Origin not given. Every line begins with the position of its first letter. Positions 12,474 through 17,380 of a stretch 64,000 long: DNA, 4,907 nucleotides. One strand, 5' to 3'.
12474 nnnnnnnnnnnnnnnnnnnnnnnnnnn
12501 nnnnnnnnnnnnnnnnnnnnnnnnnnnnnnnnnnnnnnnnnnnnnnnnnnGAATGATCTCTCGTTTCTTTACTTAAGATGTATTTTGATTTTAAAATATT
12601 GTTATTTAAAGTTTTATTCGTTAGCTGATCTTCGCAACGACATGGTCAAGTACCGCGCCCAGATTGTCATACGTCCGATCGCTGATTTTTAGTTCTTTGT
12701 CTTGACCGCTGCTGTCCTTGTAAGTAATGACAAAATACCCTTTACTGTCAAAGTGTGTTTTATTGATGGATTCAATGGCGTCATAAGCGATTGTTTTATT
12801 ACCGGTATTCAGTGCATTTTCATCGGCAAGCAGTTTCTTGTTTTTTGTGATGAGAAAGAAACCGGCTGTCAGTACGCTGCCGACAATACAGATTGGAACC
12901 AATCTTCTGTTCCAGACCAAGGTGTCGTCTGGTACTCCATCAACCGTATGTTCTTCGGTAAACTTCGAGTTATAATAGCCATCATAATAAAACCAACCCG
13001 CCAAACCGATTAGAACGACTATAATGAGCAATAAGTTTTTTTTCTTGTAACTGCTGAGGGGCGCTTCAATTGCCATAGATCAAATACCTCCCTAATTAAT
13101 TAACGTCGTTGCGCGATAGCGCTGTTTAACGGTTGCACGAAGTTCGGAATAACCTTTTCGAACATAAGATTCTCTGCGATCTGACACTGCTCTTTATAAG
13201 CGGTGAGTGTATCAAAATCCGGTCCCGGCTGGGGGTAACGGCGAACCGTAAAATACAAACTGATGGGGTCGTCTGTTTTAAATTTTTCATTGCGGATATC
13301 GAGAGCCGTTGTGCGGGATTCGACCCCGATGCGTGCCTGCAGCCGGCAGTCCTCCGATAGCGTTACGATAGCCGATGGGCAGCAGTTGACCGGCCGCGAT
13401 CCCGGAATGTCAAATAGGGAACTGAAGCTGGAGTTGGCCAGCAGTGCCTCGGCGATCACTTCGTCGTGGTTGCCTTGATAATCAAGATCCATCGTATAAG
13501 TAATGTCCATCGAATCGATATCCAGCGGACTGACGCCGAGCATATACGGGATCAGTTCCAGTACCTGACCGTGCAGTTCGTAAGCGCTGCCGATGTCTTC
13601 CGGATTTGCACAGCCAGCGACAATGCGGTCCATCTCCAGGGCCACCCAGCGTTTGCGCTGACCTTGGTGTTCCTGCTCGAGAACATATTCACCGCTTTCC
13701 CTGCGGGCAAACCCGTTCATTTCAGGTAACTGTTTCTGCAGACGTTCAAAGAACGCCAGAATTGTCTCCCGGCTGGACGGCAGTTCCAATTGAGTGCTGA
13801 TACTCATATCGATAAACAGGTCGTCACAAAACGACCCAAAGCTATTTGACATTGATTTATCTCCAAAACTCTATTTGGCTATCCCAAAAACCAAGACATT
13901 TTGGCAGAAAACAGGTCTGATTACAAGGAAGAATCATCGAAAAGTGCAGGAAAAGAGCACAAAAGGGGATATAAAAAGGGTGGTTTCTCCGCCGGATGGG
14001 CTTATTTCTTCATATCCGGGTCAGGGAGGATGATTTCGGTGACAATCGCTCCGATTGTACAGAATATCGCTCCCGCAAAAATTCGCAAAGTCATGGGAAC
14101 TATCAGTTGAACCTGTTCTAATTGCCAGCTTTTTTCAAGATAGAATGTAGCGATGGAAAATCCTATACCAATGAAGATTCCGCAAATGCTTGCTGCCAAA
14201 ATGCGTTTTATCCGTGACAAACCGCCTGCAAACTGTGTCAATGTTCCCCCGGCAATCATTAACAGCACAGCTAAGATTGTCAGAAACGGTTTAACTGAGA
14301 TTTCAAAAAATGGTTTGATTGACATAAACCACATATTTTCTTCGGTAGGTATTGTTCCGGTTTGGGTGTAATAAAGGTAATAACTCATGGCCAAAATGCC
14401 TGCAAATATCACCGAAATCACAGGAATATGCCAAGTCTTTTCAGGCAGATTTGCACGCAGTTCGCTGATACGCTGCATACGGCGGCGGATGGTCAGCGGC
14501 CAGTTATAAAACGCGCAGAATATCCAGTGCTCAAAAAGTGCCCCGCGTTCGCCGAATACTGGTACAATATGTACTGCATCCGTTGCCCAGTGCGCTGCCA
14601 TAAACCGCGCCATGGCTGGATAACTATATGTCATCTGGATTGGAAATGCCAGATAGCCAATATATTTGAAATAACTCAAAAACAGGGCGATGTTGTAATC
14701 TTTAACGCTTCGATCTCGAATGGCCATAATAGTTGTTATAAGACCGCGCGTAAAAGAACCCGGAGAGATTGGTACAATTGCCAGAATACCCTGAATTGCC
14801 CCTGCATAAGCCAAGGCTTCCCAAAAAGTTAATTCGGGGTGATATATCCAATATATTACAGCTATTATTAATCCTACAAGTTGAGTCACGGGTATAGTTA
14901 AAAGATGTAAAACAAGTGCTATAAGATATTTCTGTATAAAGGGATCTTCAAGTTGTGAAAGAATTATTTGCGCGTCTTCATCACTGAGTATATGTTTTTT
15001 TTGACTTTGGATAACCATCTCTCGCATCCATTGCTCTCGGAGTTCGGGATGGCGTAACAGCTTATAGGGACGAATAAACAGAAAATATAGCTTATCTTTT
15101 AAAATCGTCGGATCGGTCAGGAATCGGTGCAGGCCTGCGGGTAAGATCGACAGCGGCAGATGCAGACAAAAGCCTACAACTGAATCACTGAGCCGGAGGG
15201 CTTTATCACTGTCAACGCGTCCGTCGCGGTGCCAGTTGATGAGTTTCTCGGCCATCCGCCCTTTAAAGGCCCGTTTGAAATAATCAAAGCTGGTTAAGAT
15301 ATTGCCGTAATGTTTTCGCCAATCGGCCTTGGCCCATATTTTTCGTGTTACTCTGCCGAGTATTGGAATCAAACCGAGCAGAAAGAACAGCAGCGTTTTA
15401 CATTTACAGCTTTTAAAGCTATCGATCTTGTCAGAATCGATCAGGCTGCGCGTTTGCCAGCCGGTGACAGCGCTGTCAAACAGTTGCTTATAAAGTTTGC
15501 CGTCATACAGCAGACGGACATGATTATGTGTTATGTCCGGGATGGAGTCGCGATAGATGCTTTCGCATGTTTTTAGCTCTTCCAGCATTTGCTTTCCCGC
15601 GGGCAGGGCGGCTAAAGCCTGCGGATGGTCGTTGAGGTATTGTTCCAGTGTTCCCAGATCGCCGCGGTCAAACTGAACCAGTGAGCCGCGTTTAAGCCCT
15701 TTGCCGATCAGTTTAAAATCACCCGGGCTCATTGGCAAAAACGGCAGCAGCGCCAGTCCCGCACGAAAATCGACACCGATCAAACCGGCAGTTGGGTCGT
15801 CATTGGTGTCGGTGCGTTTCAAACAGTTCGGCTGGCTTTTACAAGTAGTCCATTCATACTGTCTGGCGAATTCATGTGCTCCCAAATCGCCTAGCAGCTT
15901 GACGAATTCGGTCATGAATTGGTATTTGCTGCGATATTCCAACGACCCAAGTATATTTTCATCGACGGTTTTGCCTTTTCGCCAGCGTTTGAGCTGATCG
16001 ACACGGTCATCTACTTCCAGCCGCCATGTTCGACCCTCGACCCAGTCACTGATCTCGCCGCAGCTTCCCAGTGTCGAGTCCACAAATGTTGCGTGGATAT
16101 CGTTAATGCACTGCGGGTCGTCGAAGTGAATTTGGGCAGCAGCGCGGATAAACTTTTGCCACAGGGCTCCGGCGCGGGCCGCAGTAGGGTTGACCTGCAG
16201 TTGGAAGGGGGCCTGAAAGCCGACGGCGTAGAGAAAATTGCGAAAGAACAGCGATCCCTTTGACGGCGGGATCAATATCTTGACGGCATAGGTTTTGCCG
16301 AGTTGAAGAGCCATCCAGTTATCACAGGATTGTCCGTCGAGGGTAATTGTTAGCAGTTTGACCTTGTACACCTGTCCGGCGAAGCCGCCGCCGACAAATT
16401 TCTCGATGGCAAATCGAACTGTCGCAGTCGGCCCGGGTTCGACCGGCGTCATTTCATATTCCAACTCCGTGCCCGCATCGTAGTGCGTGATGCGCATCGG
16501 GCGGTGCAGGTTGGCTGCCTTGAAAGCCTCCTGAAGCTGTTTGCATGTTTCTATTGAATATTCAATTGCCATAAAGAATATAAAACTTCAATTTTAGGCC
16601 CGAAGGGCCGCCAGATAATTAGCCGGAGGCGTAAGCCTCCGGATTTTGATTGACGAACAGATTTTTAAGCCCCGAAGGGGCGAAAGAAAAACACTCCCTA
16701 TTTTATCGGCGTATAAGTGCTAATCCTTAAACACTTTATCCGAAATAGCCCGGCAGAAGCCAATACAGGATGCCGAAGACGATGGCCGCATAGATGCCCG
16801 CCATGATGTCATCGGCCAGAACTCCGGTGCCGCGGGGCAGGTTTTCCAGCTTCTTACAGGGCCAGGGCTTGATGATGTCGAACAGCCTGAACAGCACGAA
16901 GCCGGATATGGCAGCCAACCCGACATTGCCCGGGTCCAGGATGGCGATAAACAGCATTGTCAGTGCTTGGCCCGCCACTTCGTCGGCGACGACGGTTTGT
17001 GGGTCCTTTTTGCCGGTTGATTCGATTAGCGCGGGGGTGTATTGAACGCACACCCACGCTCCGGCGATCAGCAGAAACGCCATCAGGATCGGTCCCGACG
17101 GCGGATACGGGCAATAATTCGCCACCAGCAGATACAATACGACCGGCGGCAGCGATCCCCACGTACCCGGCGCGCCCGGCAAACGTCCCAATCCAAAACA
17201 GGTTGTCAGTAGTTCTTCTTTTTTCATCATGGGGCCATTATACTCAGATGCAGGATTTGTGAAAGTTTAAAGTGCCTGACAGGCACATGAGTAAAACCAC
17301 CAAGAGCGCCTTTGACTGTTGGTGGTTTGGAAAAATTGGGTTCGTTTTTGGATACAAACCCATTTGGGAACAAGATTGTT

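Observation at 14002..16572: Degenerate ABC1/UbiB-like kinase fold fused to a membrane domain of about 10 TM helices, embedded among phospholipid genes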

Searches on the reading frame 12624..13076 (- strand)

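Call 4: search_protein_families(library=pfam, proteins=[window:12624-13076:-], max_evalue=1)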
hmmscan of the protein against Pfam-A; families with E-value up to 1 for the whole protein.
window:12624-13076:- (151 aa): 2 families
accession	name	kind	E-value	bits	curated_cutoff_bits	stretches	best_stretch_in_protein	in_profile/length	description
PF11337.13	DUF3139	-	0.087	13.8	27.3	0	11-46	2-36/83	Protein of unknown function (DUF3139)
PF13567.11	DUF4131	-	0.18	12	31.6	1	16-116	9-87/165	Domain of unknown function (DUF4131)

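Call 5: search_protein_families(library=ncbifam, proteins=[window:12624-13076:-], max_evalue=1)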
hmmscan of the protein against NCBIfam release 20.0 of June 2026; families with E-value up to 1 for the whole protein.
window:12624-13076:- (151 aa): 2 families
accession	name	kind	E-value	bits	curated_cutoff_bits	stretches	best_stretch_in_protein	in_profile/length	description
NF041635.1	STM3941_fam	subfamily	0.002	18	40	1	74-122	62-108/157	STM3941 family protein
TIGR01167.1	LPXTG_anchor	domain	0.19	12.5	15.9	0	14-30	12-28/34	LPXTG cell wall anchor domain-containing protein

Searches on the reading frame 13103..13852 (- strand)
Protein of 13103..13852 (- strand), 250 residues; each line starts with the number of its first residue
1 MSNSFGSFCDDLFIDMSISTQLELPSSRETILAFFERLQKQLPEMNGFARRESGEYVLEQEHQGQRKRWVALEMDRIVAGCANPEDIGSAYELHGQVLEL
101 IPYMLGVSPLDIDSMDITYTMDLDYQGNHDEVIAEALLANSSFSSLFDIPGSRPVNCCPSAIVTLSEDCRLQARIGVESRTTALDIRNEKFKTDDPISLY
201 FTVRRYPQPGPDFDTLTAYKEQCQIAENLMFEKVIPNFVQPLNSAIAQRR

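Call 4: search_protein_families(library=pfam, proteins=[window:13103-13852:-], max_evalue=1)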
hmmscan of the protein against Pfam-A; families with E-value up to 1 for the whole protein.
window:13103-13852:- (250 aa): 0 families

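Call 5: search_protein_families(library=ncbifam, proteins=[window:13103-13852:-], max_evalue=1)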
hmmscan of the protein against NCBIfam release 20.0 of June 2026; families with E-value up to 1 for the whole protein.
window:13103-13852:- (250 aa): 0 families

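Call 53: search_solved_structures(query=window:13103-13852:-, max_evalue=10)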
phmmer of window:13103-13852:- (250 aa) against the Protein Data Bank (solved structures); distinct sequences matched with E-value up to 10: 7.
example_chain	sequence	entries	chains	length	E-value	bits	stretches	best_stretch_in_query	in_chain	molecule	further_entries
9gzg_A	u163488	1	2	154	0.15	14.8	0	72-133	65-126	Engineered CTPR protein with glutamic acids for conductivity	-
9qhc_A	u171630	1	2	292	0.79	12.4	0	71-133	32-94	Engineered tetratricopeptide repeat protein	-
28ye_L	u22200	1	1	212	1.3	11.7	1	94-162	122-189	Large ribosomal subunit protein bL25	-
6nhl_A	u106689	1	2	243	1.8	11.2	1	129-189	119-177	7-carboxy-7-deazaguanine synthase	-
9qhb_A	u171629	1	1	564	2.3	10.9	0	85-133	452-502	Engineered tetratricopeptide repeat protein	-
8ch0_A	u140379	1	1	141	2.9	10.6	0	85-133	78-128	Consensus tetratricopeptide repeat protein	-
2fo7_A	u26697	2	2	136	3.7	10.2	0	85-133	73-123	SYNTHETIC CONSENSUS TPR PROTEIN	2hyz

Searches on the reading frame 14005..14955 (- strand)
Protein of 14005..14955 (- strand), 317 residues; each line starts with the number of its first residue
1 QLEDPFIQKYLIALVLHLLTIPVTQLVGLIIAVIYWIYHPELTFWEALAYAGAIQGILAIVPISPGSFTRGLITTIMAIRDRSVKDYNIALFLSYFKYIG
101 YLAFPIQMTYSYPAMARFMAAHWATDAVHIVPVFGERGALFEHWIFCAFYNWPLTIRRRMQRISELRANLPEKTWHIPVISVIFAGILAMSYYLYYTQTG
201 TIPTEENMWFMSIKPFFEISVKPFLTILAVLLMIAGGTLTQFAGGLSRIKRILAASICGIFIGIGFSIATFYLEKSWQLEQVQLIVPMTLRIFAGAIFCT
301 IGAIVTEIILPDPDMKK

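Call 28: find_homologous_proteins(query=window:14005-14955:-, max_evalue=0.01)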
Query window:14005-14955:- (317 aa): 632 proteins with E <= 0.01 among 4212 candidates; the best 120 are listed.
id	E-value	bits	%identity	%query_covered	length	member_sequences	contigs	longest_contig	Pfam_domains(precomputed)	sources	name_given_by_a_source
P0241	7.3e-131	454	66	100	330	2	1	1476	-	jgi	jgi:hypothetical protein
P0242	4.5e-126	438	62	100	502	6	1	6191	-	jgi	jgi:hypothetical protein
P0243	2.2e-120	420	62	100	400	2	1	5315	-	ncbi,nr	ncbi:MAG: hypothetical protein H8E62_02490, partial [Planctomycetes bacterium]|nr:hypothetical prote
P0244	4.7e-110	386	55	100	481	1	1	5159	-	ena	-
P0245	4.8e-104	366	63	81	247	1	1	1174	-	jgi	jgi:hypothetical protein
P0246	1.9e-92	328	48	100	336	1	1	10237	-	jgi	jgi:hypothetical protein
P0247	8.3e-91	323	56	84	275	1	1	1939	-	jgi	-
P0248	8.9e-90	319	49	100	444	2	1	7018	-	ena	-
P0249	4.2e-89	317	47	99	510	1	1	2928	-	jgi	jgi:hypothetical protein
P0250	3.9e-88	314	47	100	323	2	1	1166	-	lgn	-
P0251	4.3e-87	310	49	100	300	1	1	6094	-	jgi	jgi:hypothetical protein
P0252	3.8e-86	307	47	99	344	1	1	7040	-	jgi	-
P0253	1.1e-85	306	60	73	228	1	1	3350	-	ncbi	-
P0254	4.3e-85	304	49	99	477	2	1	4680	-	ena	-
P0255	9.0e-85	303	48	99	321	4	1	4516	-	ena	-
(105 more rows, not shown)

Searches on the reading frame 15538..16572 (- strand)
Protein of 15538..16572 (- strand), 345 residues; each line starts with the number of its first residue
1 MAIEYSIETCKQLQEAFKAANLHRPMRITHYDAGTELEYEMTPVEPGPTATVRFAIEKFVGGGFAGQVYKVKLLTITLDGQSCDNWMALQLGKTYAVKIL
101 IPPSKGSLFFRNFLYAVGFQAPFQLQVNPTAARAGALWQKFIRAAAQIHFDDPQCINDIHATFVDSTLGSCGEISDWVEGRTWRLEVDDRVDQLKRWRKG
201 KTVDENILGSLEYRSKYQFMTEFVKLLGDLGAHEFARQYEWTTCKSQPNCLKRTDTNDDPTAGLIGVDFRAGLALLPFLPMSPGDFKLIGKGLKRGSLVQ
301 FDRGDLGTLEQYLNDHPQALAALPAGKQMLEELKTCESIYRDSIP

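Call 27: find_homologous_proteins(query=window:15538-16572:-, max_evalue=0.01)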
Query window:15538-16572:- (345 aa): 326 proteins with E <= 0.01 among 8000 candidates; the best 120 are listed.
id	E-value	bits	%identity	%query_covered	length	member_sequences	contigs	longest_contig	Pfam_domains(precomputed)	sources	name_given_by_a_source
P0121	3.2e-179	613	75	100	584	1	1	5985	-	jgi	-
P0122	3.8e-144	498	66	100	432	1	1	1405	-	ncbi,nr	ncbi:MAG: hypothetical protein GY757_20750, partial [bacterium]|nr:hypothetical protein [bacterium]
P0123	1.0e-142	493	61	100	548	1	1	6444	-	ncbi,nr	ncbi:MAG: hypothetical protein KAS23_09645, partial [Anaerohalosphaera sp.]|nr:hypothetical protein 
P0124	1.7e-140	486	64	100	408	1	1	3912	-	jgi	jgi:hypothetical protein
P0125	2.7e-140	485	65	100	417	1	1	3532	-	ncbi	ncbi:MAG: hypothetical protein WBI57_08030, partial [Desulfobacterales bacterium]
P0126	5.2e-140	484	64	100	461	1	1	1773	-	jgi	-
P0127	7.0e-139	481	63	100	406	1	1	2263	-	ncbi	ncbi:MAG: hypothetical protein ACYSRR_07845, partial [Planctomycetota bacterium]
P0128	1.3e-138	480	63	100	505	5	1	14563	-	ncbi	ncbi:MAG: hypothetical protein ACYSRZ_01210, partial [Planctomycetota bacterium]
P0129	1.7e-138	479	64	100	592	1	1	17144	-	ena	-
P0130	1.8e-138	479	63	100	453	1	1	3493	-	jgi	-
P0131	3.6e-138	478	62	100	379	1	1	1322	-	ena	-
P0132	5.5e-138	478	63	100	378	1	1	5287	-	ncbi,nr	ncbi:MAG: hypothetical protein JRF17_10975, partial [Deltaproteobacteria bacterium]|nr:hypothetical 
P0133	6.0e-138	478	62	100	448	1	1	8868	-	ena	-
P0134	7.5e-137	474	63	100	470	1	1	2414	-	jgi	jgi:hypothetical protein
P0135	1.5e-136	473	63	100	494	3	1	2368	-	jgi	jgi:hypothetical protein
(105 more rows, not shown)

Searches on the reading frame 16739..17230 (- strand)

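Call 4: search_protein_families(library=pfam, proteins=[window:16739-17230:-], max_evalue=1)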
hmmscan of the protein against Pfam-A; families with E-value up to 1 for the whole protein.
window:16739-17230:- (164 aa): 1 family
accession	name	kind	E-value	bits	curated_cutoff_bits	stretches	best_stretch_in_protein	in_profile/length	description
PF04608.18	PgpA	-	6.3e-39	133.6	28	1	8-154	2-139/141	Phosphatidylglycerophosphatase A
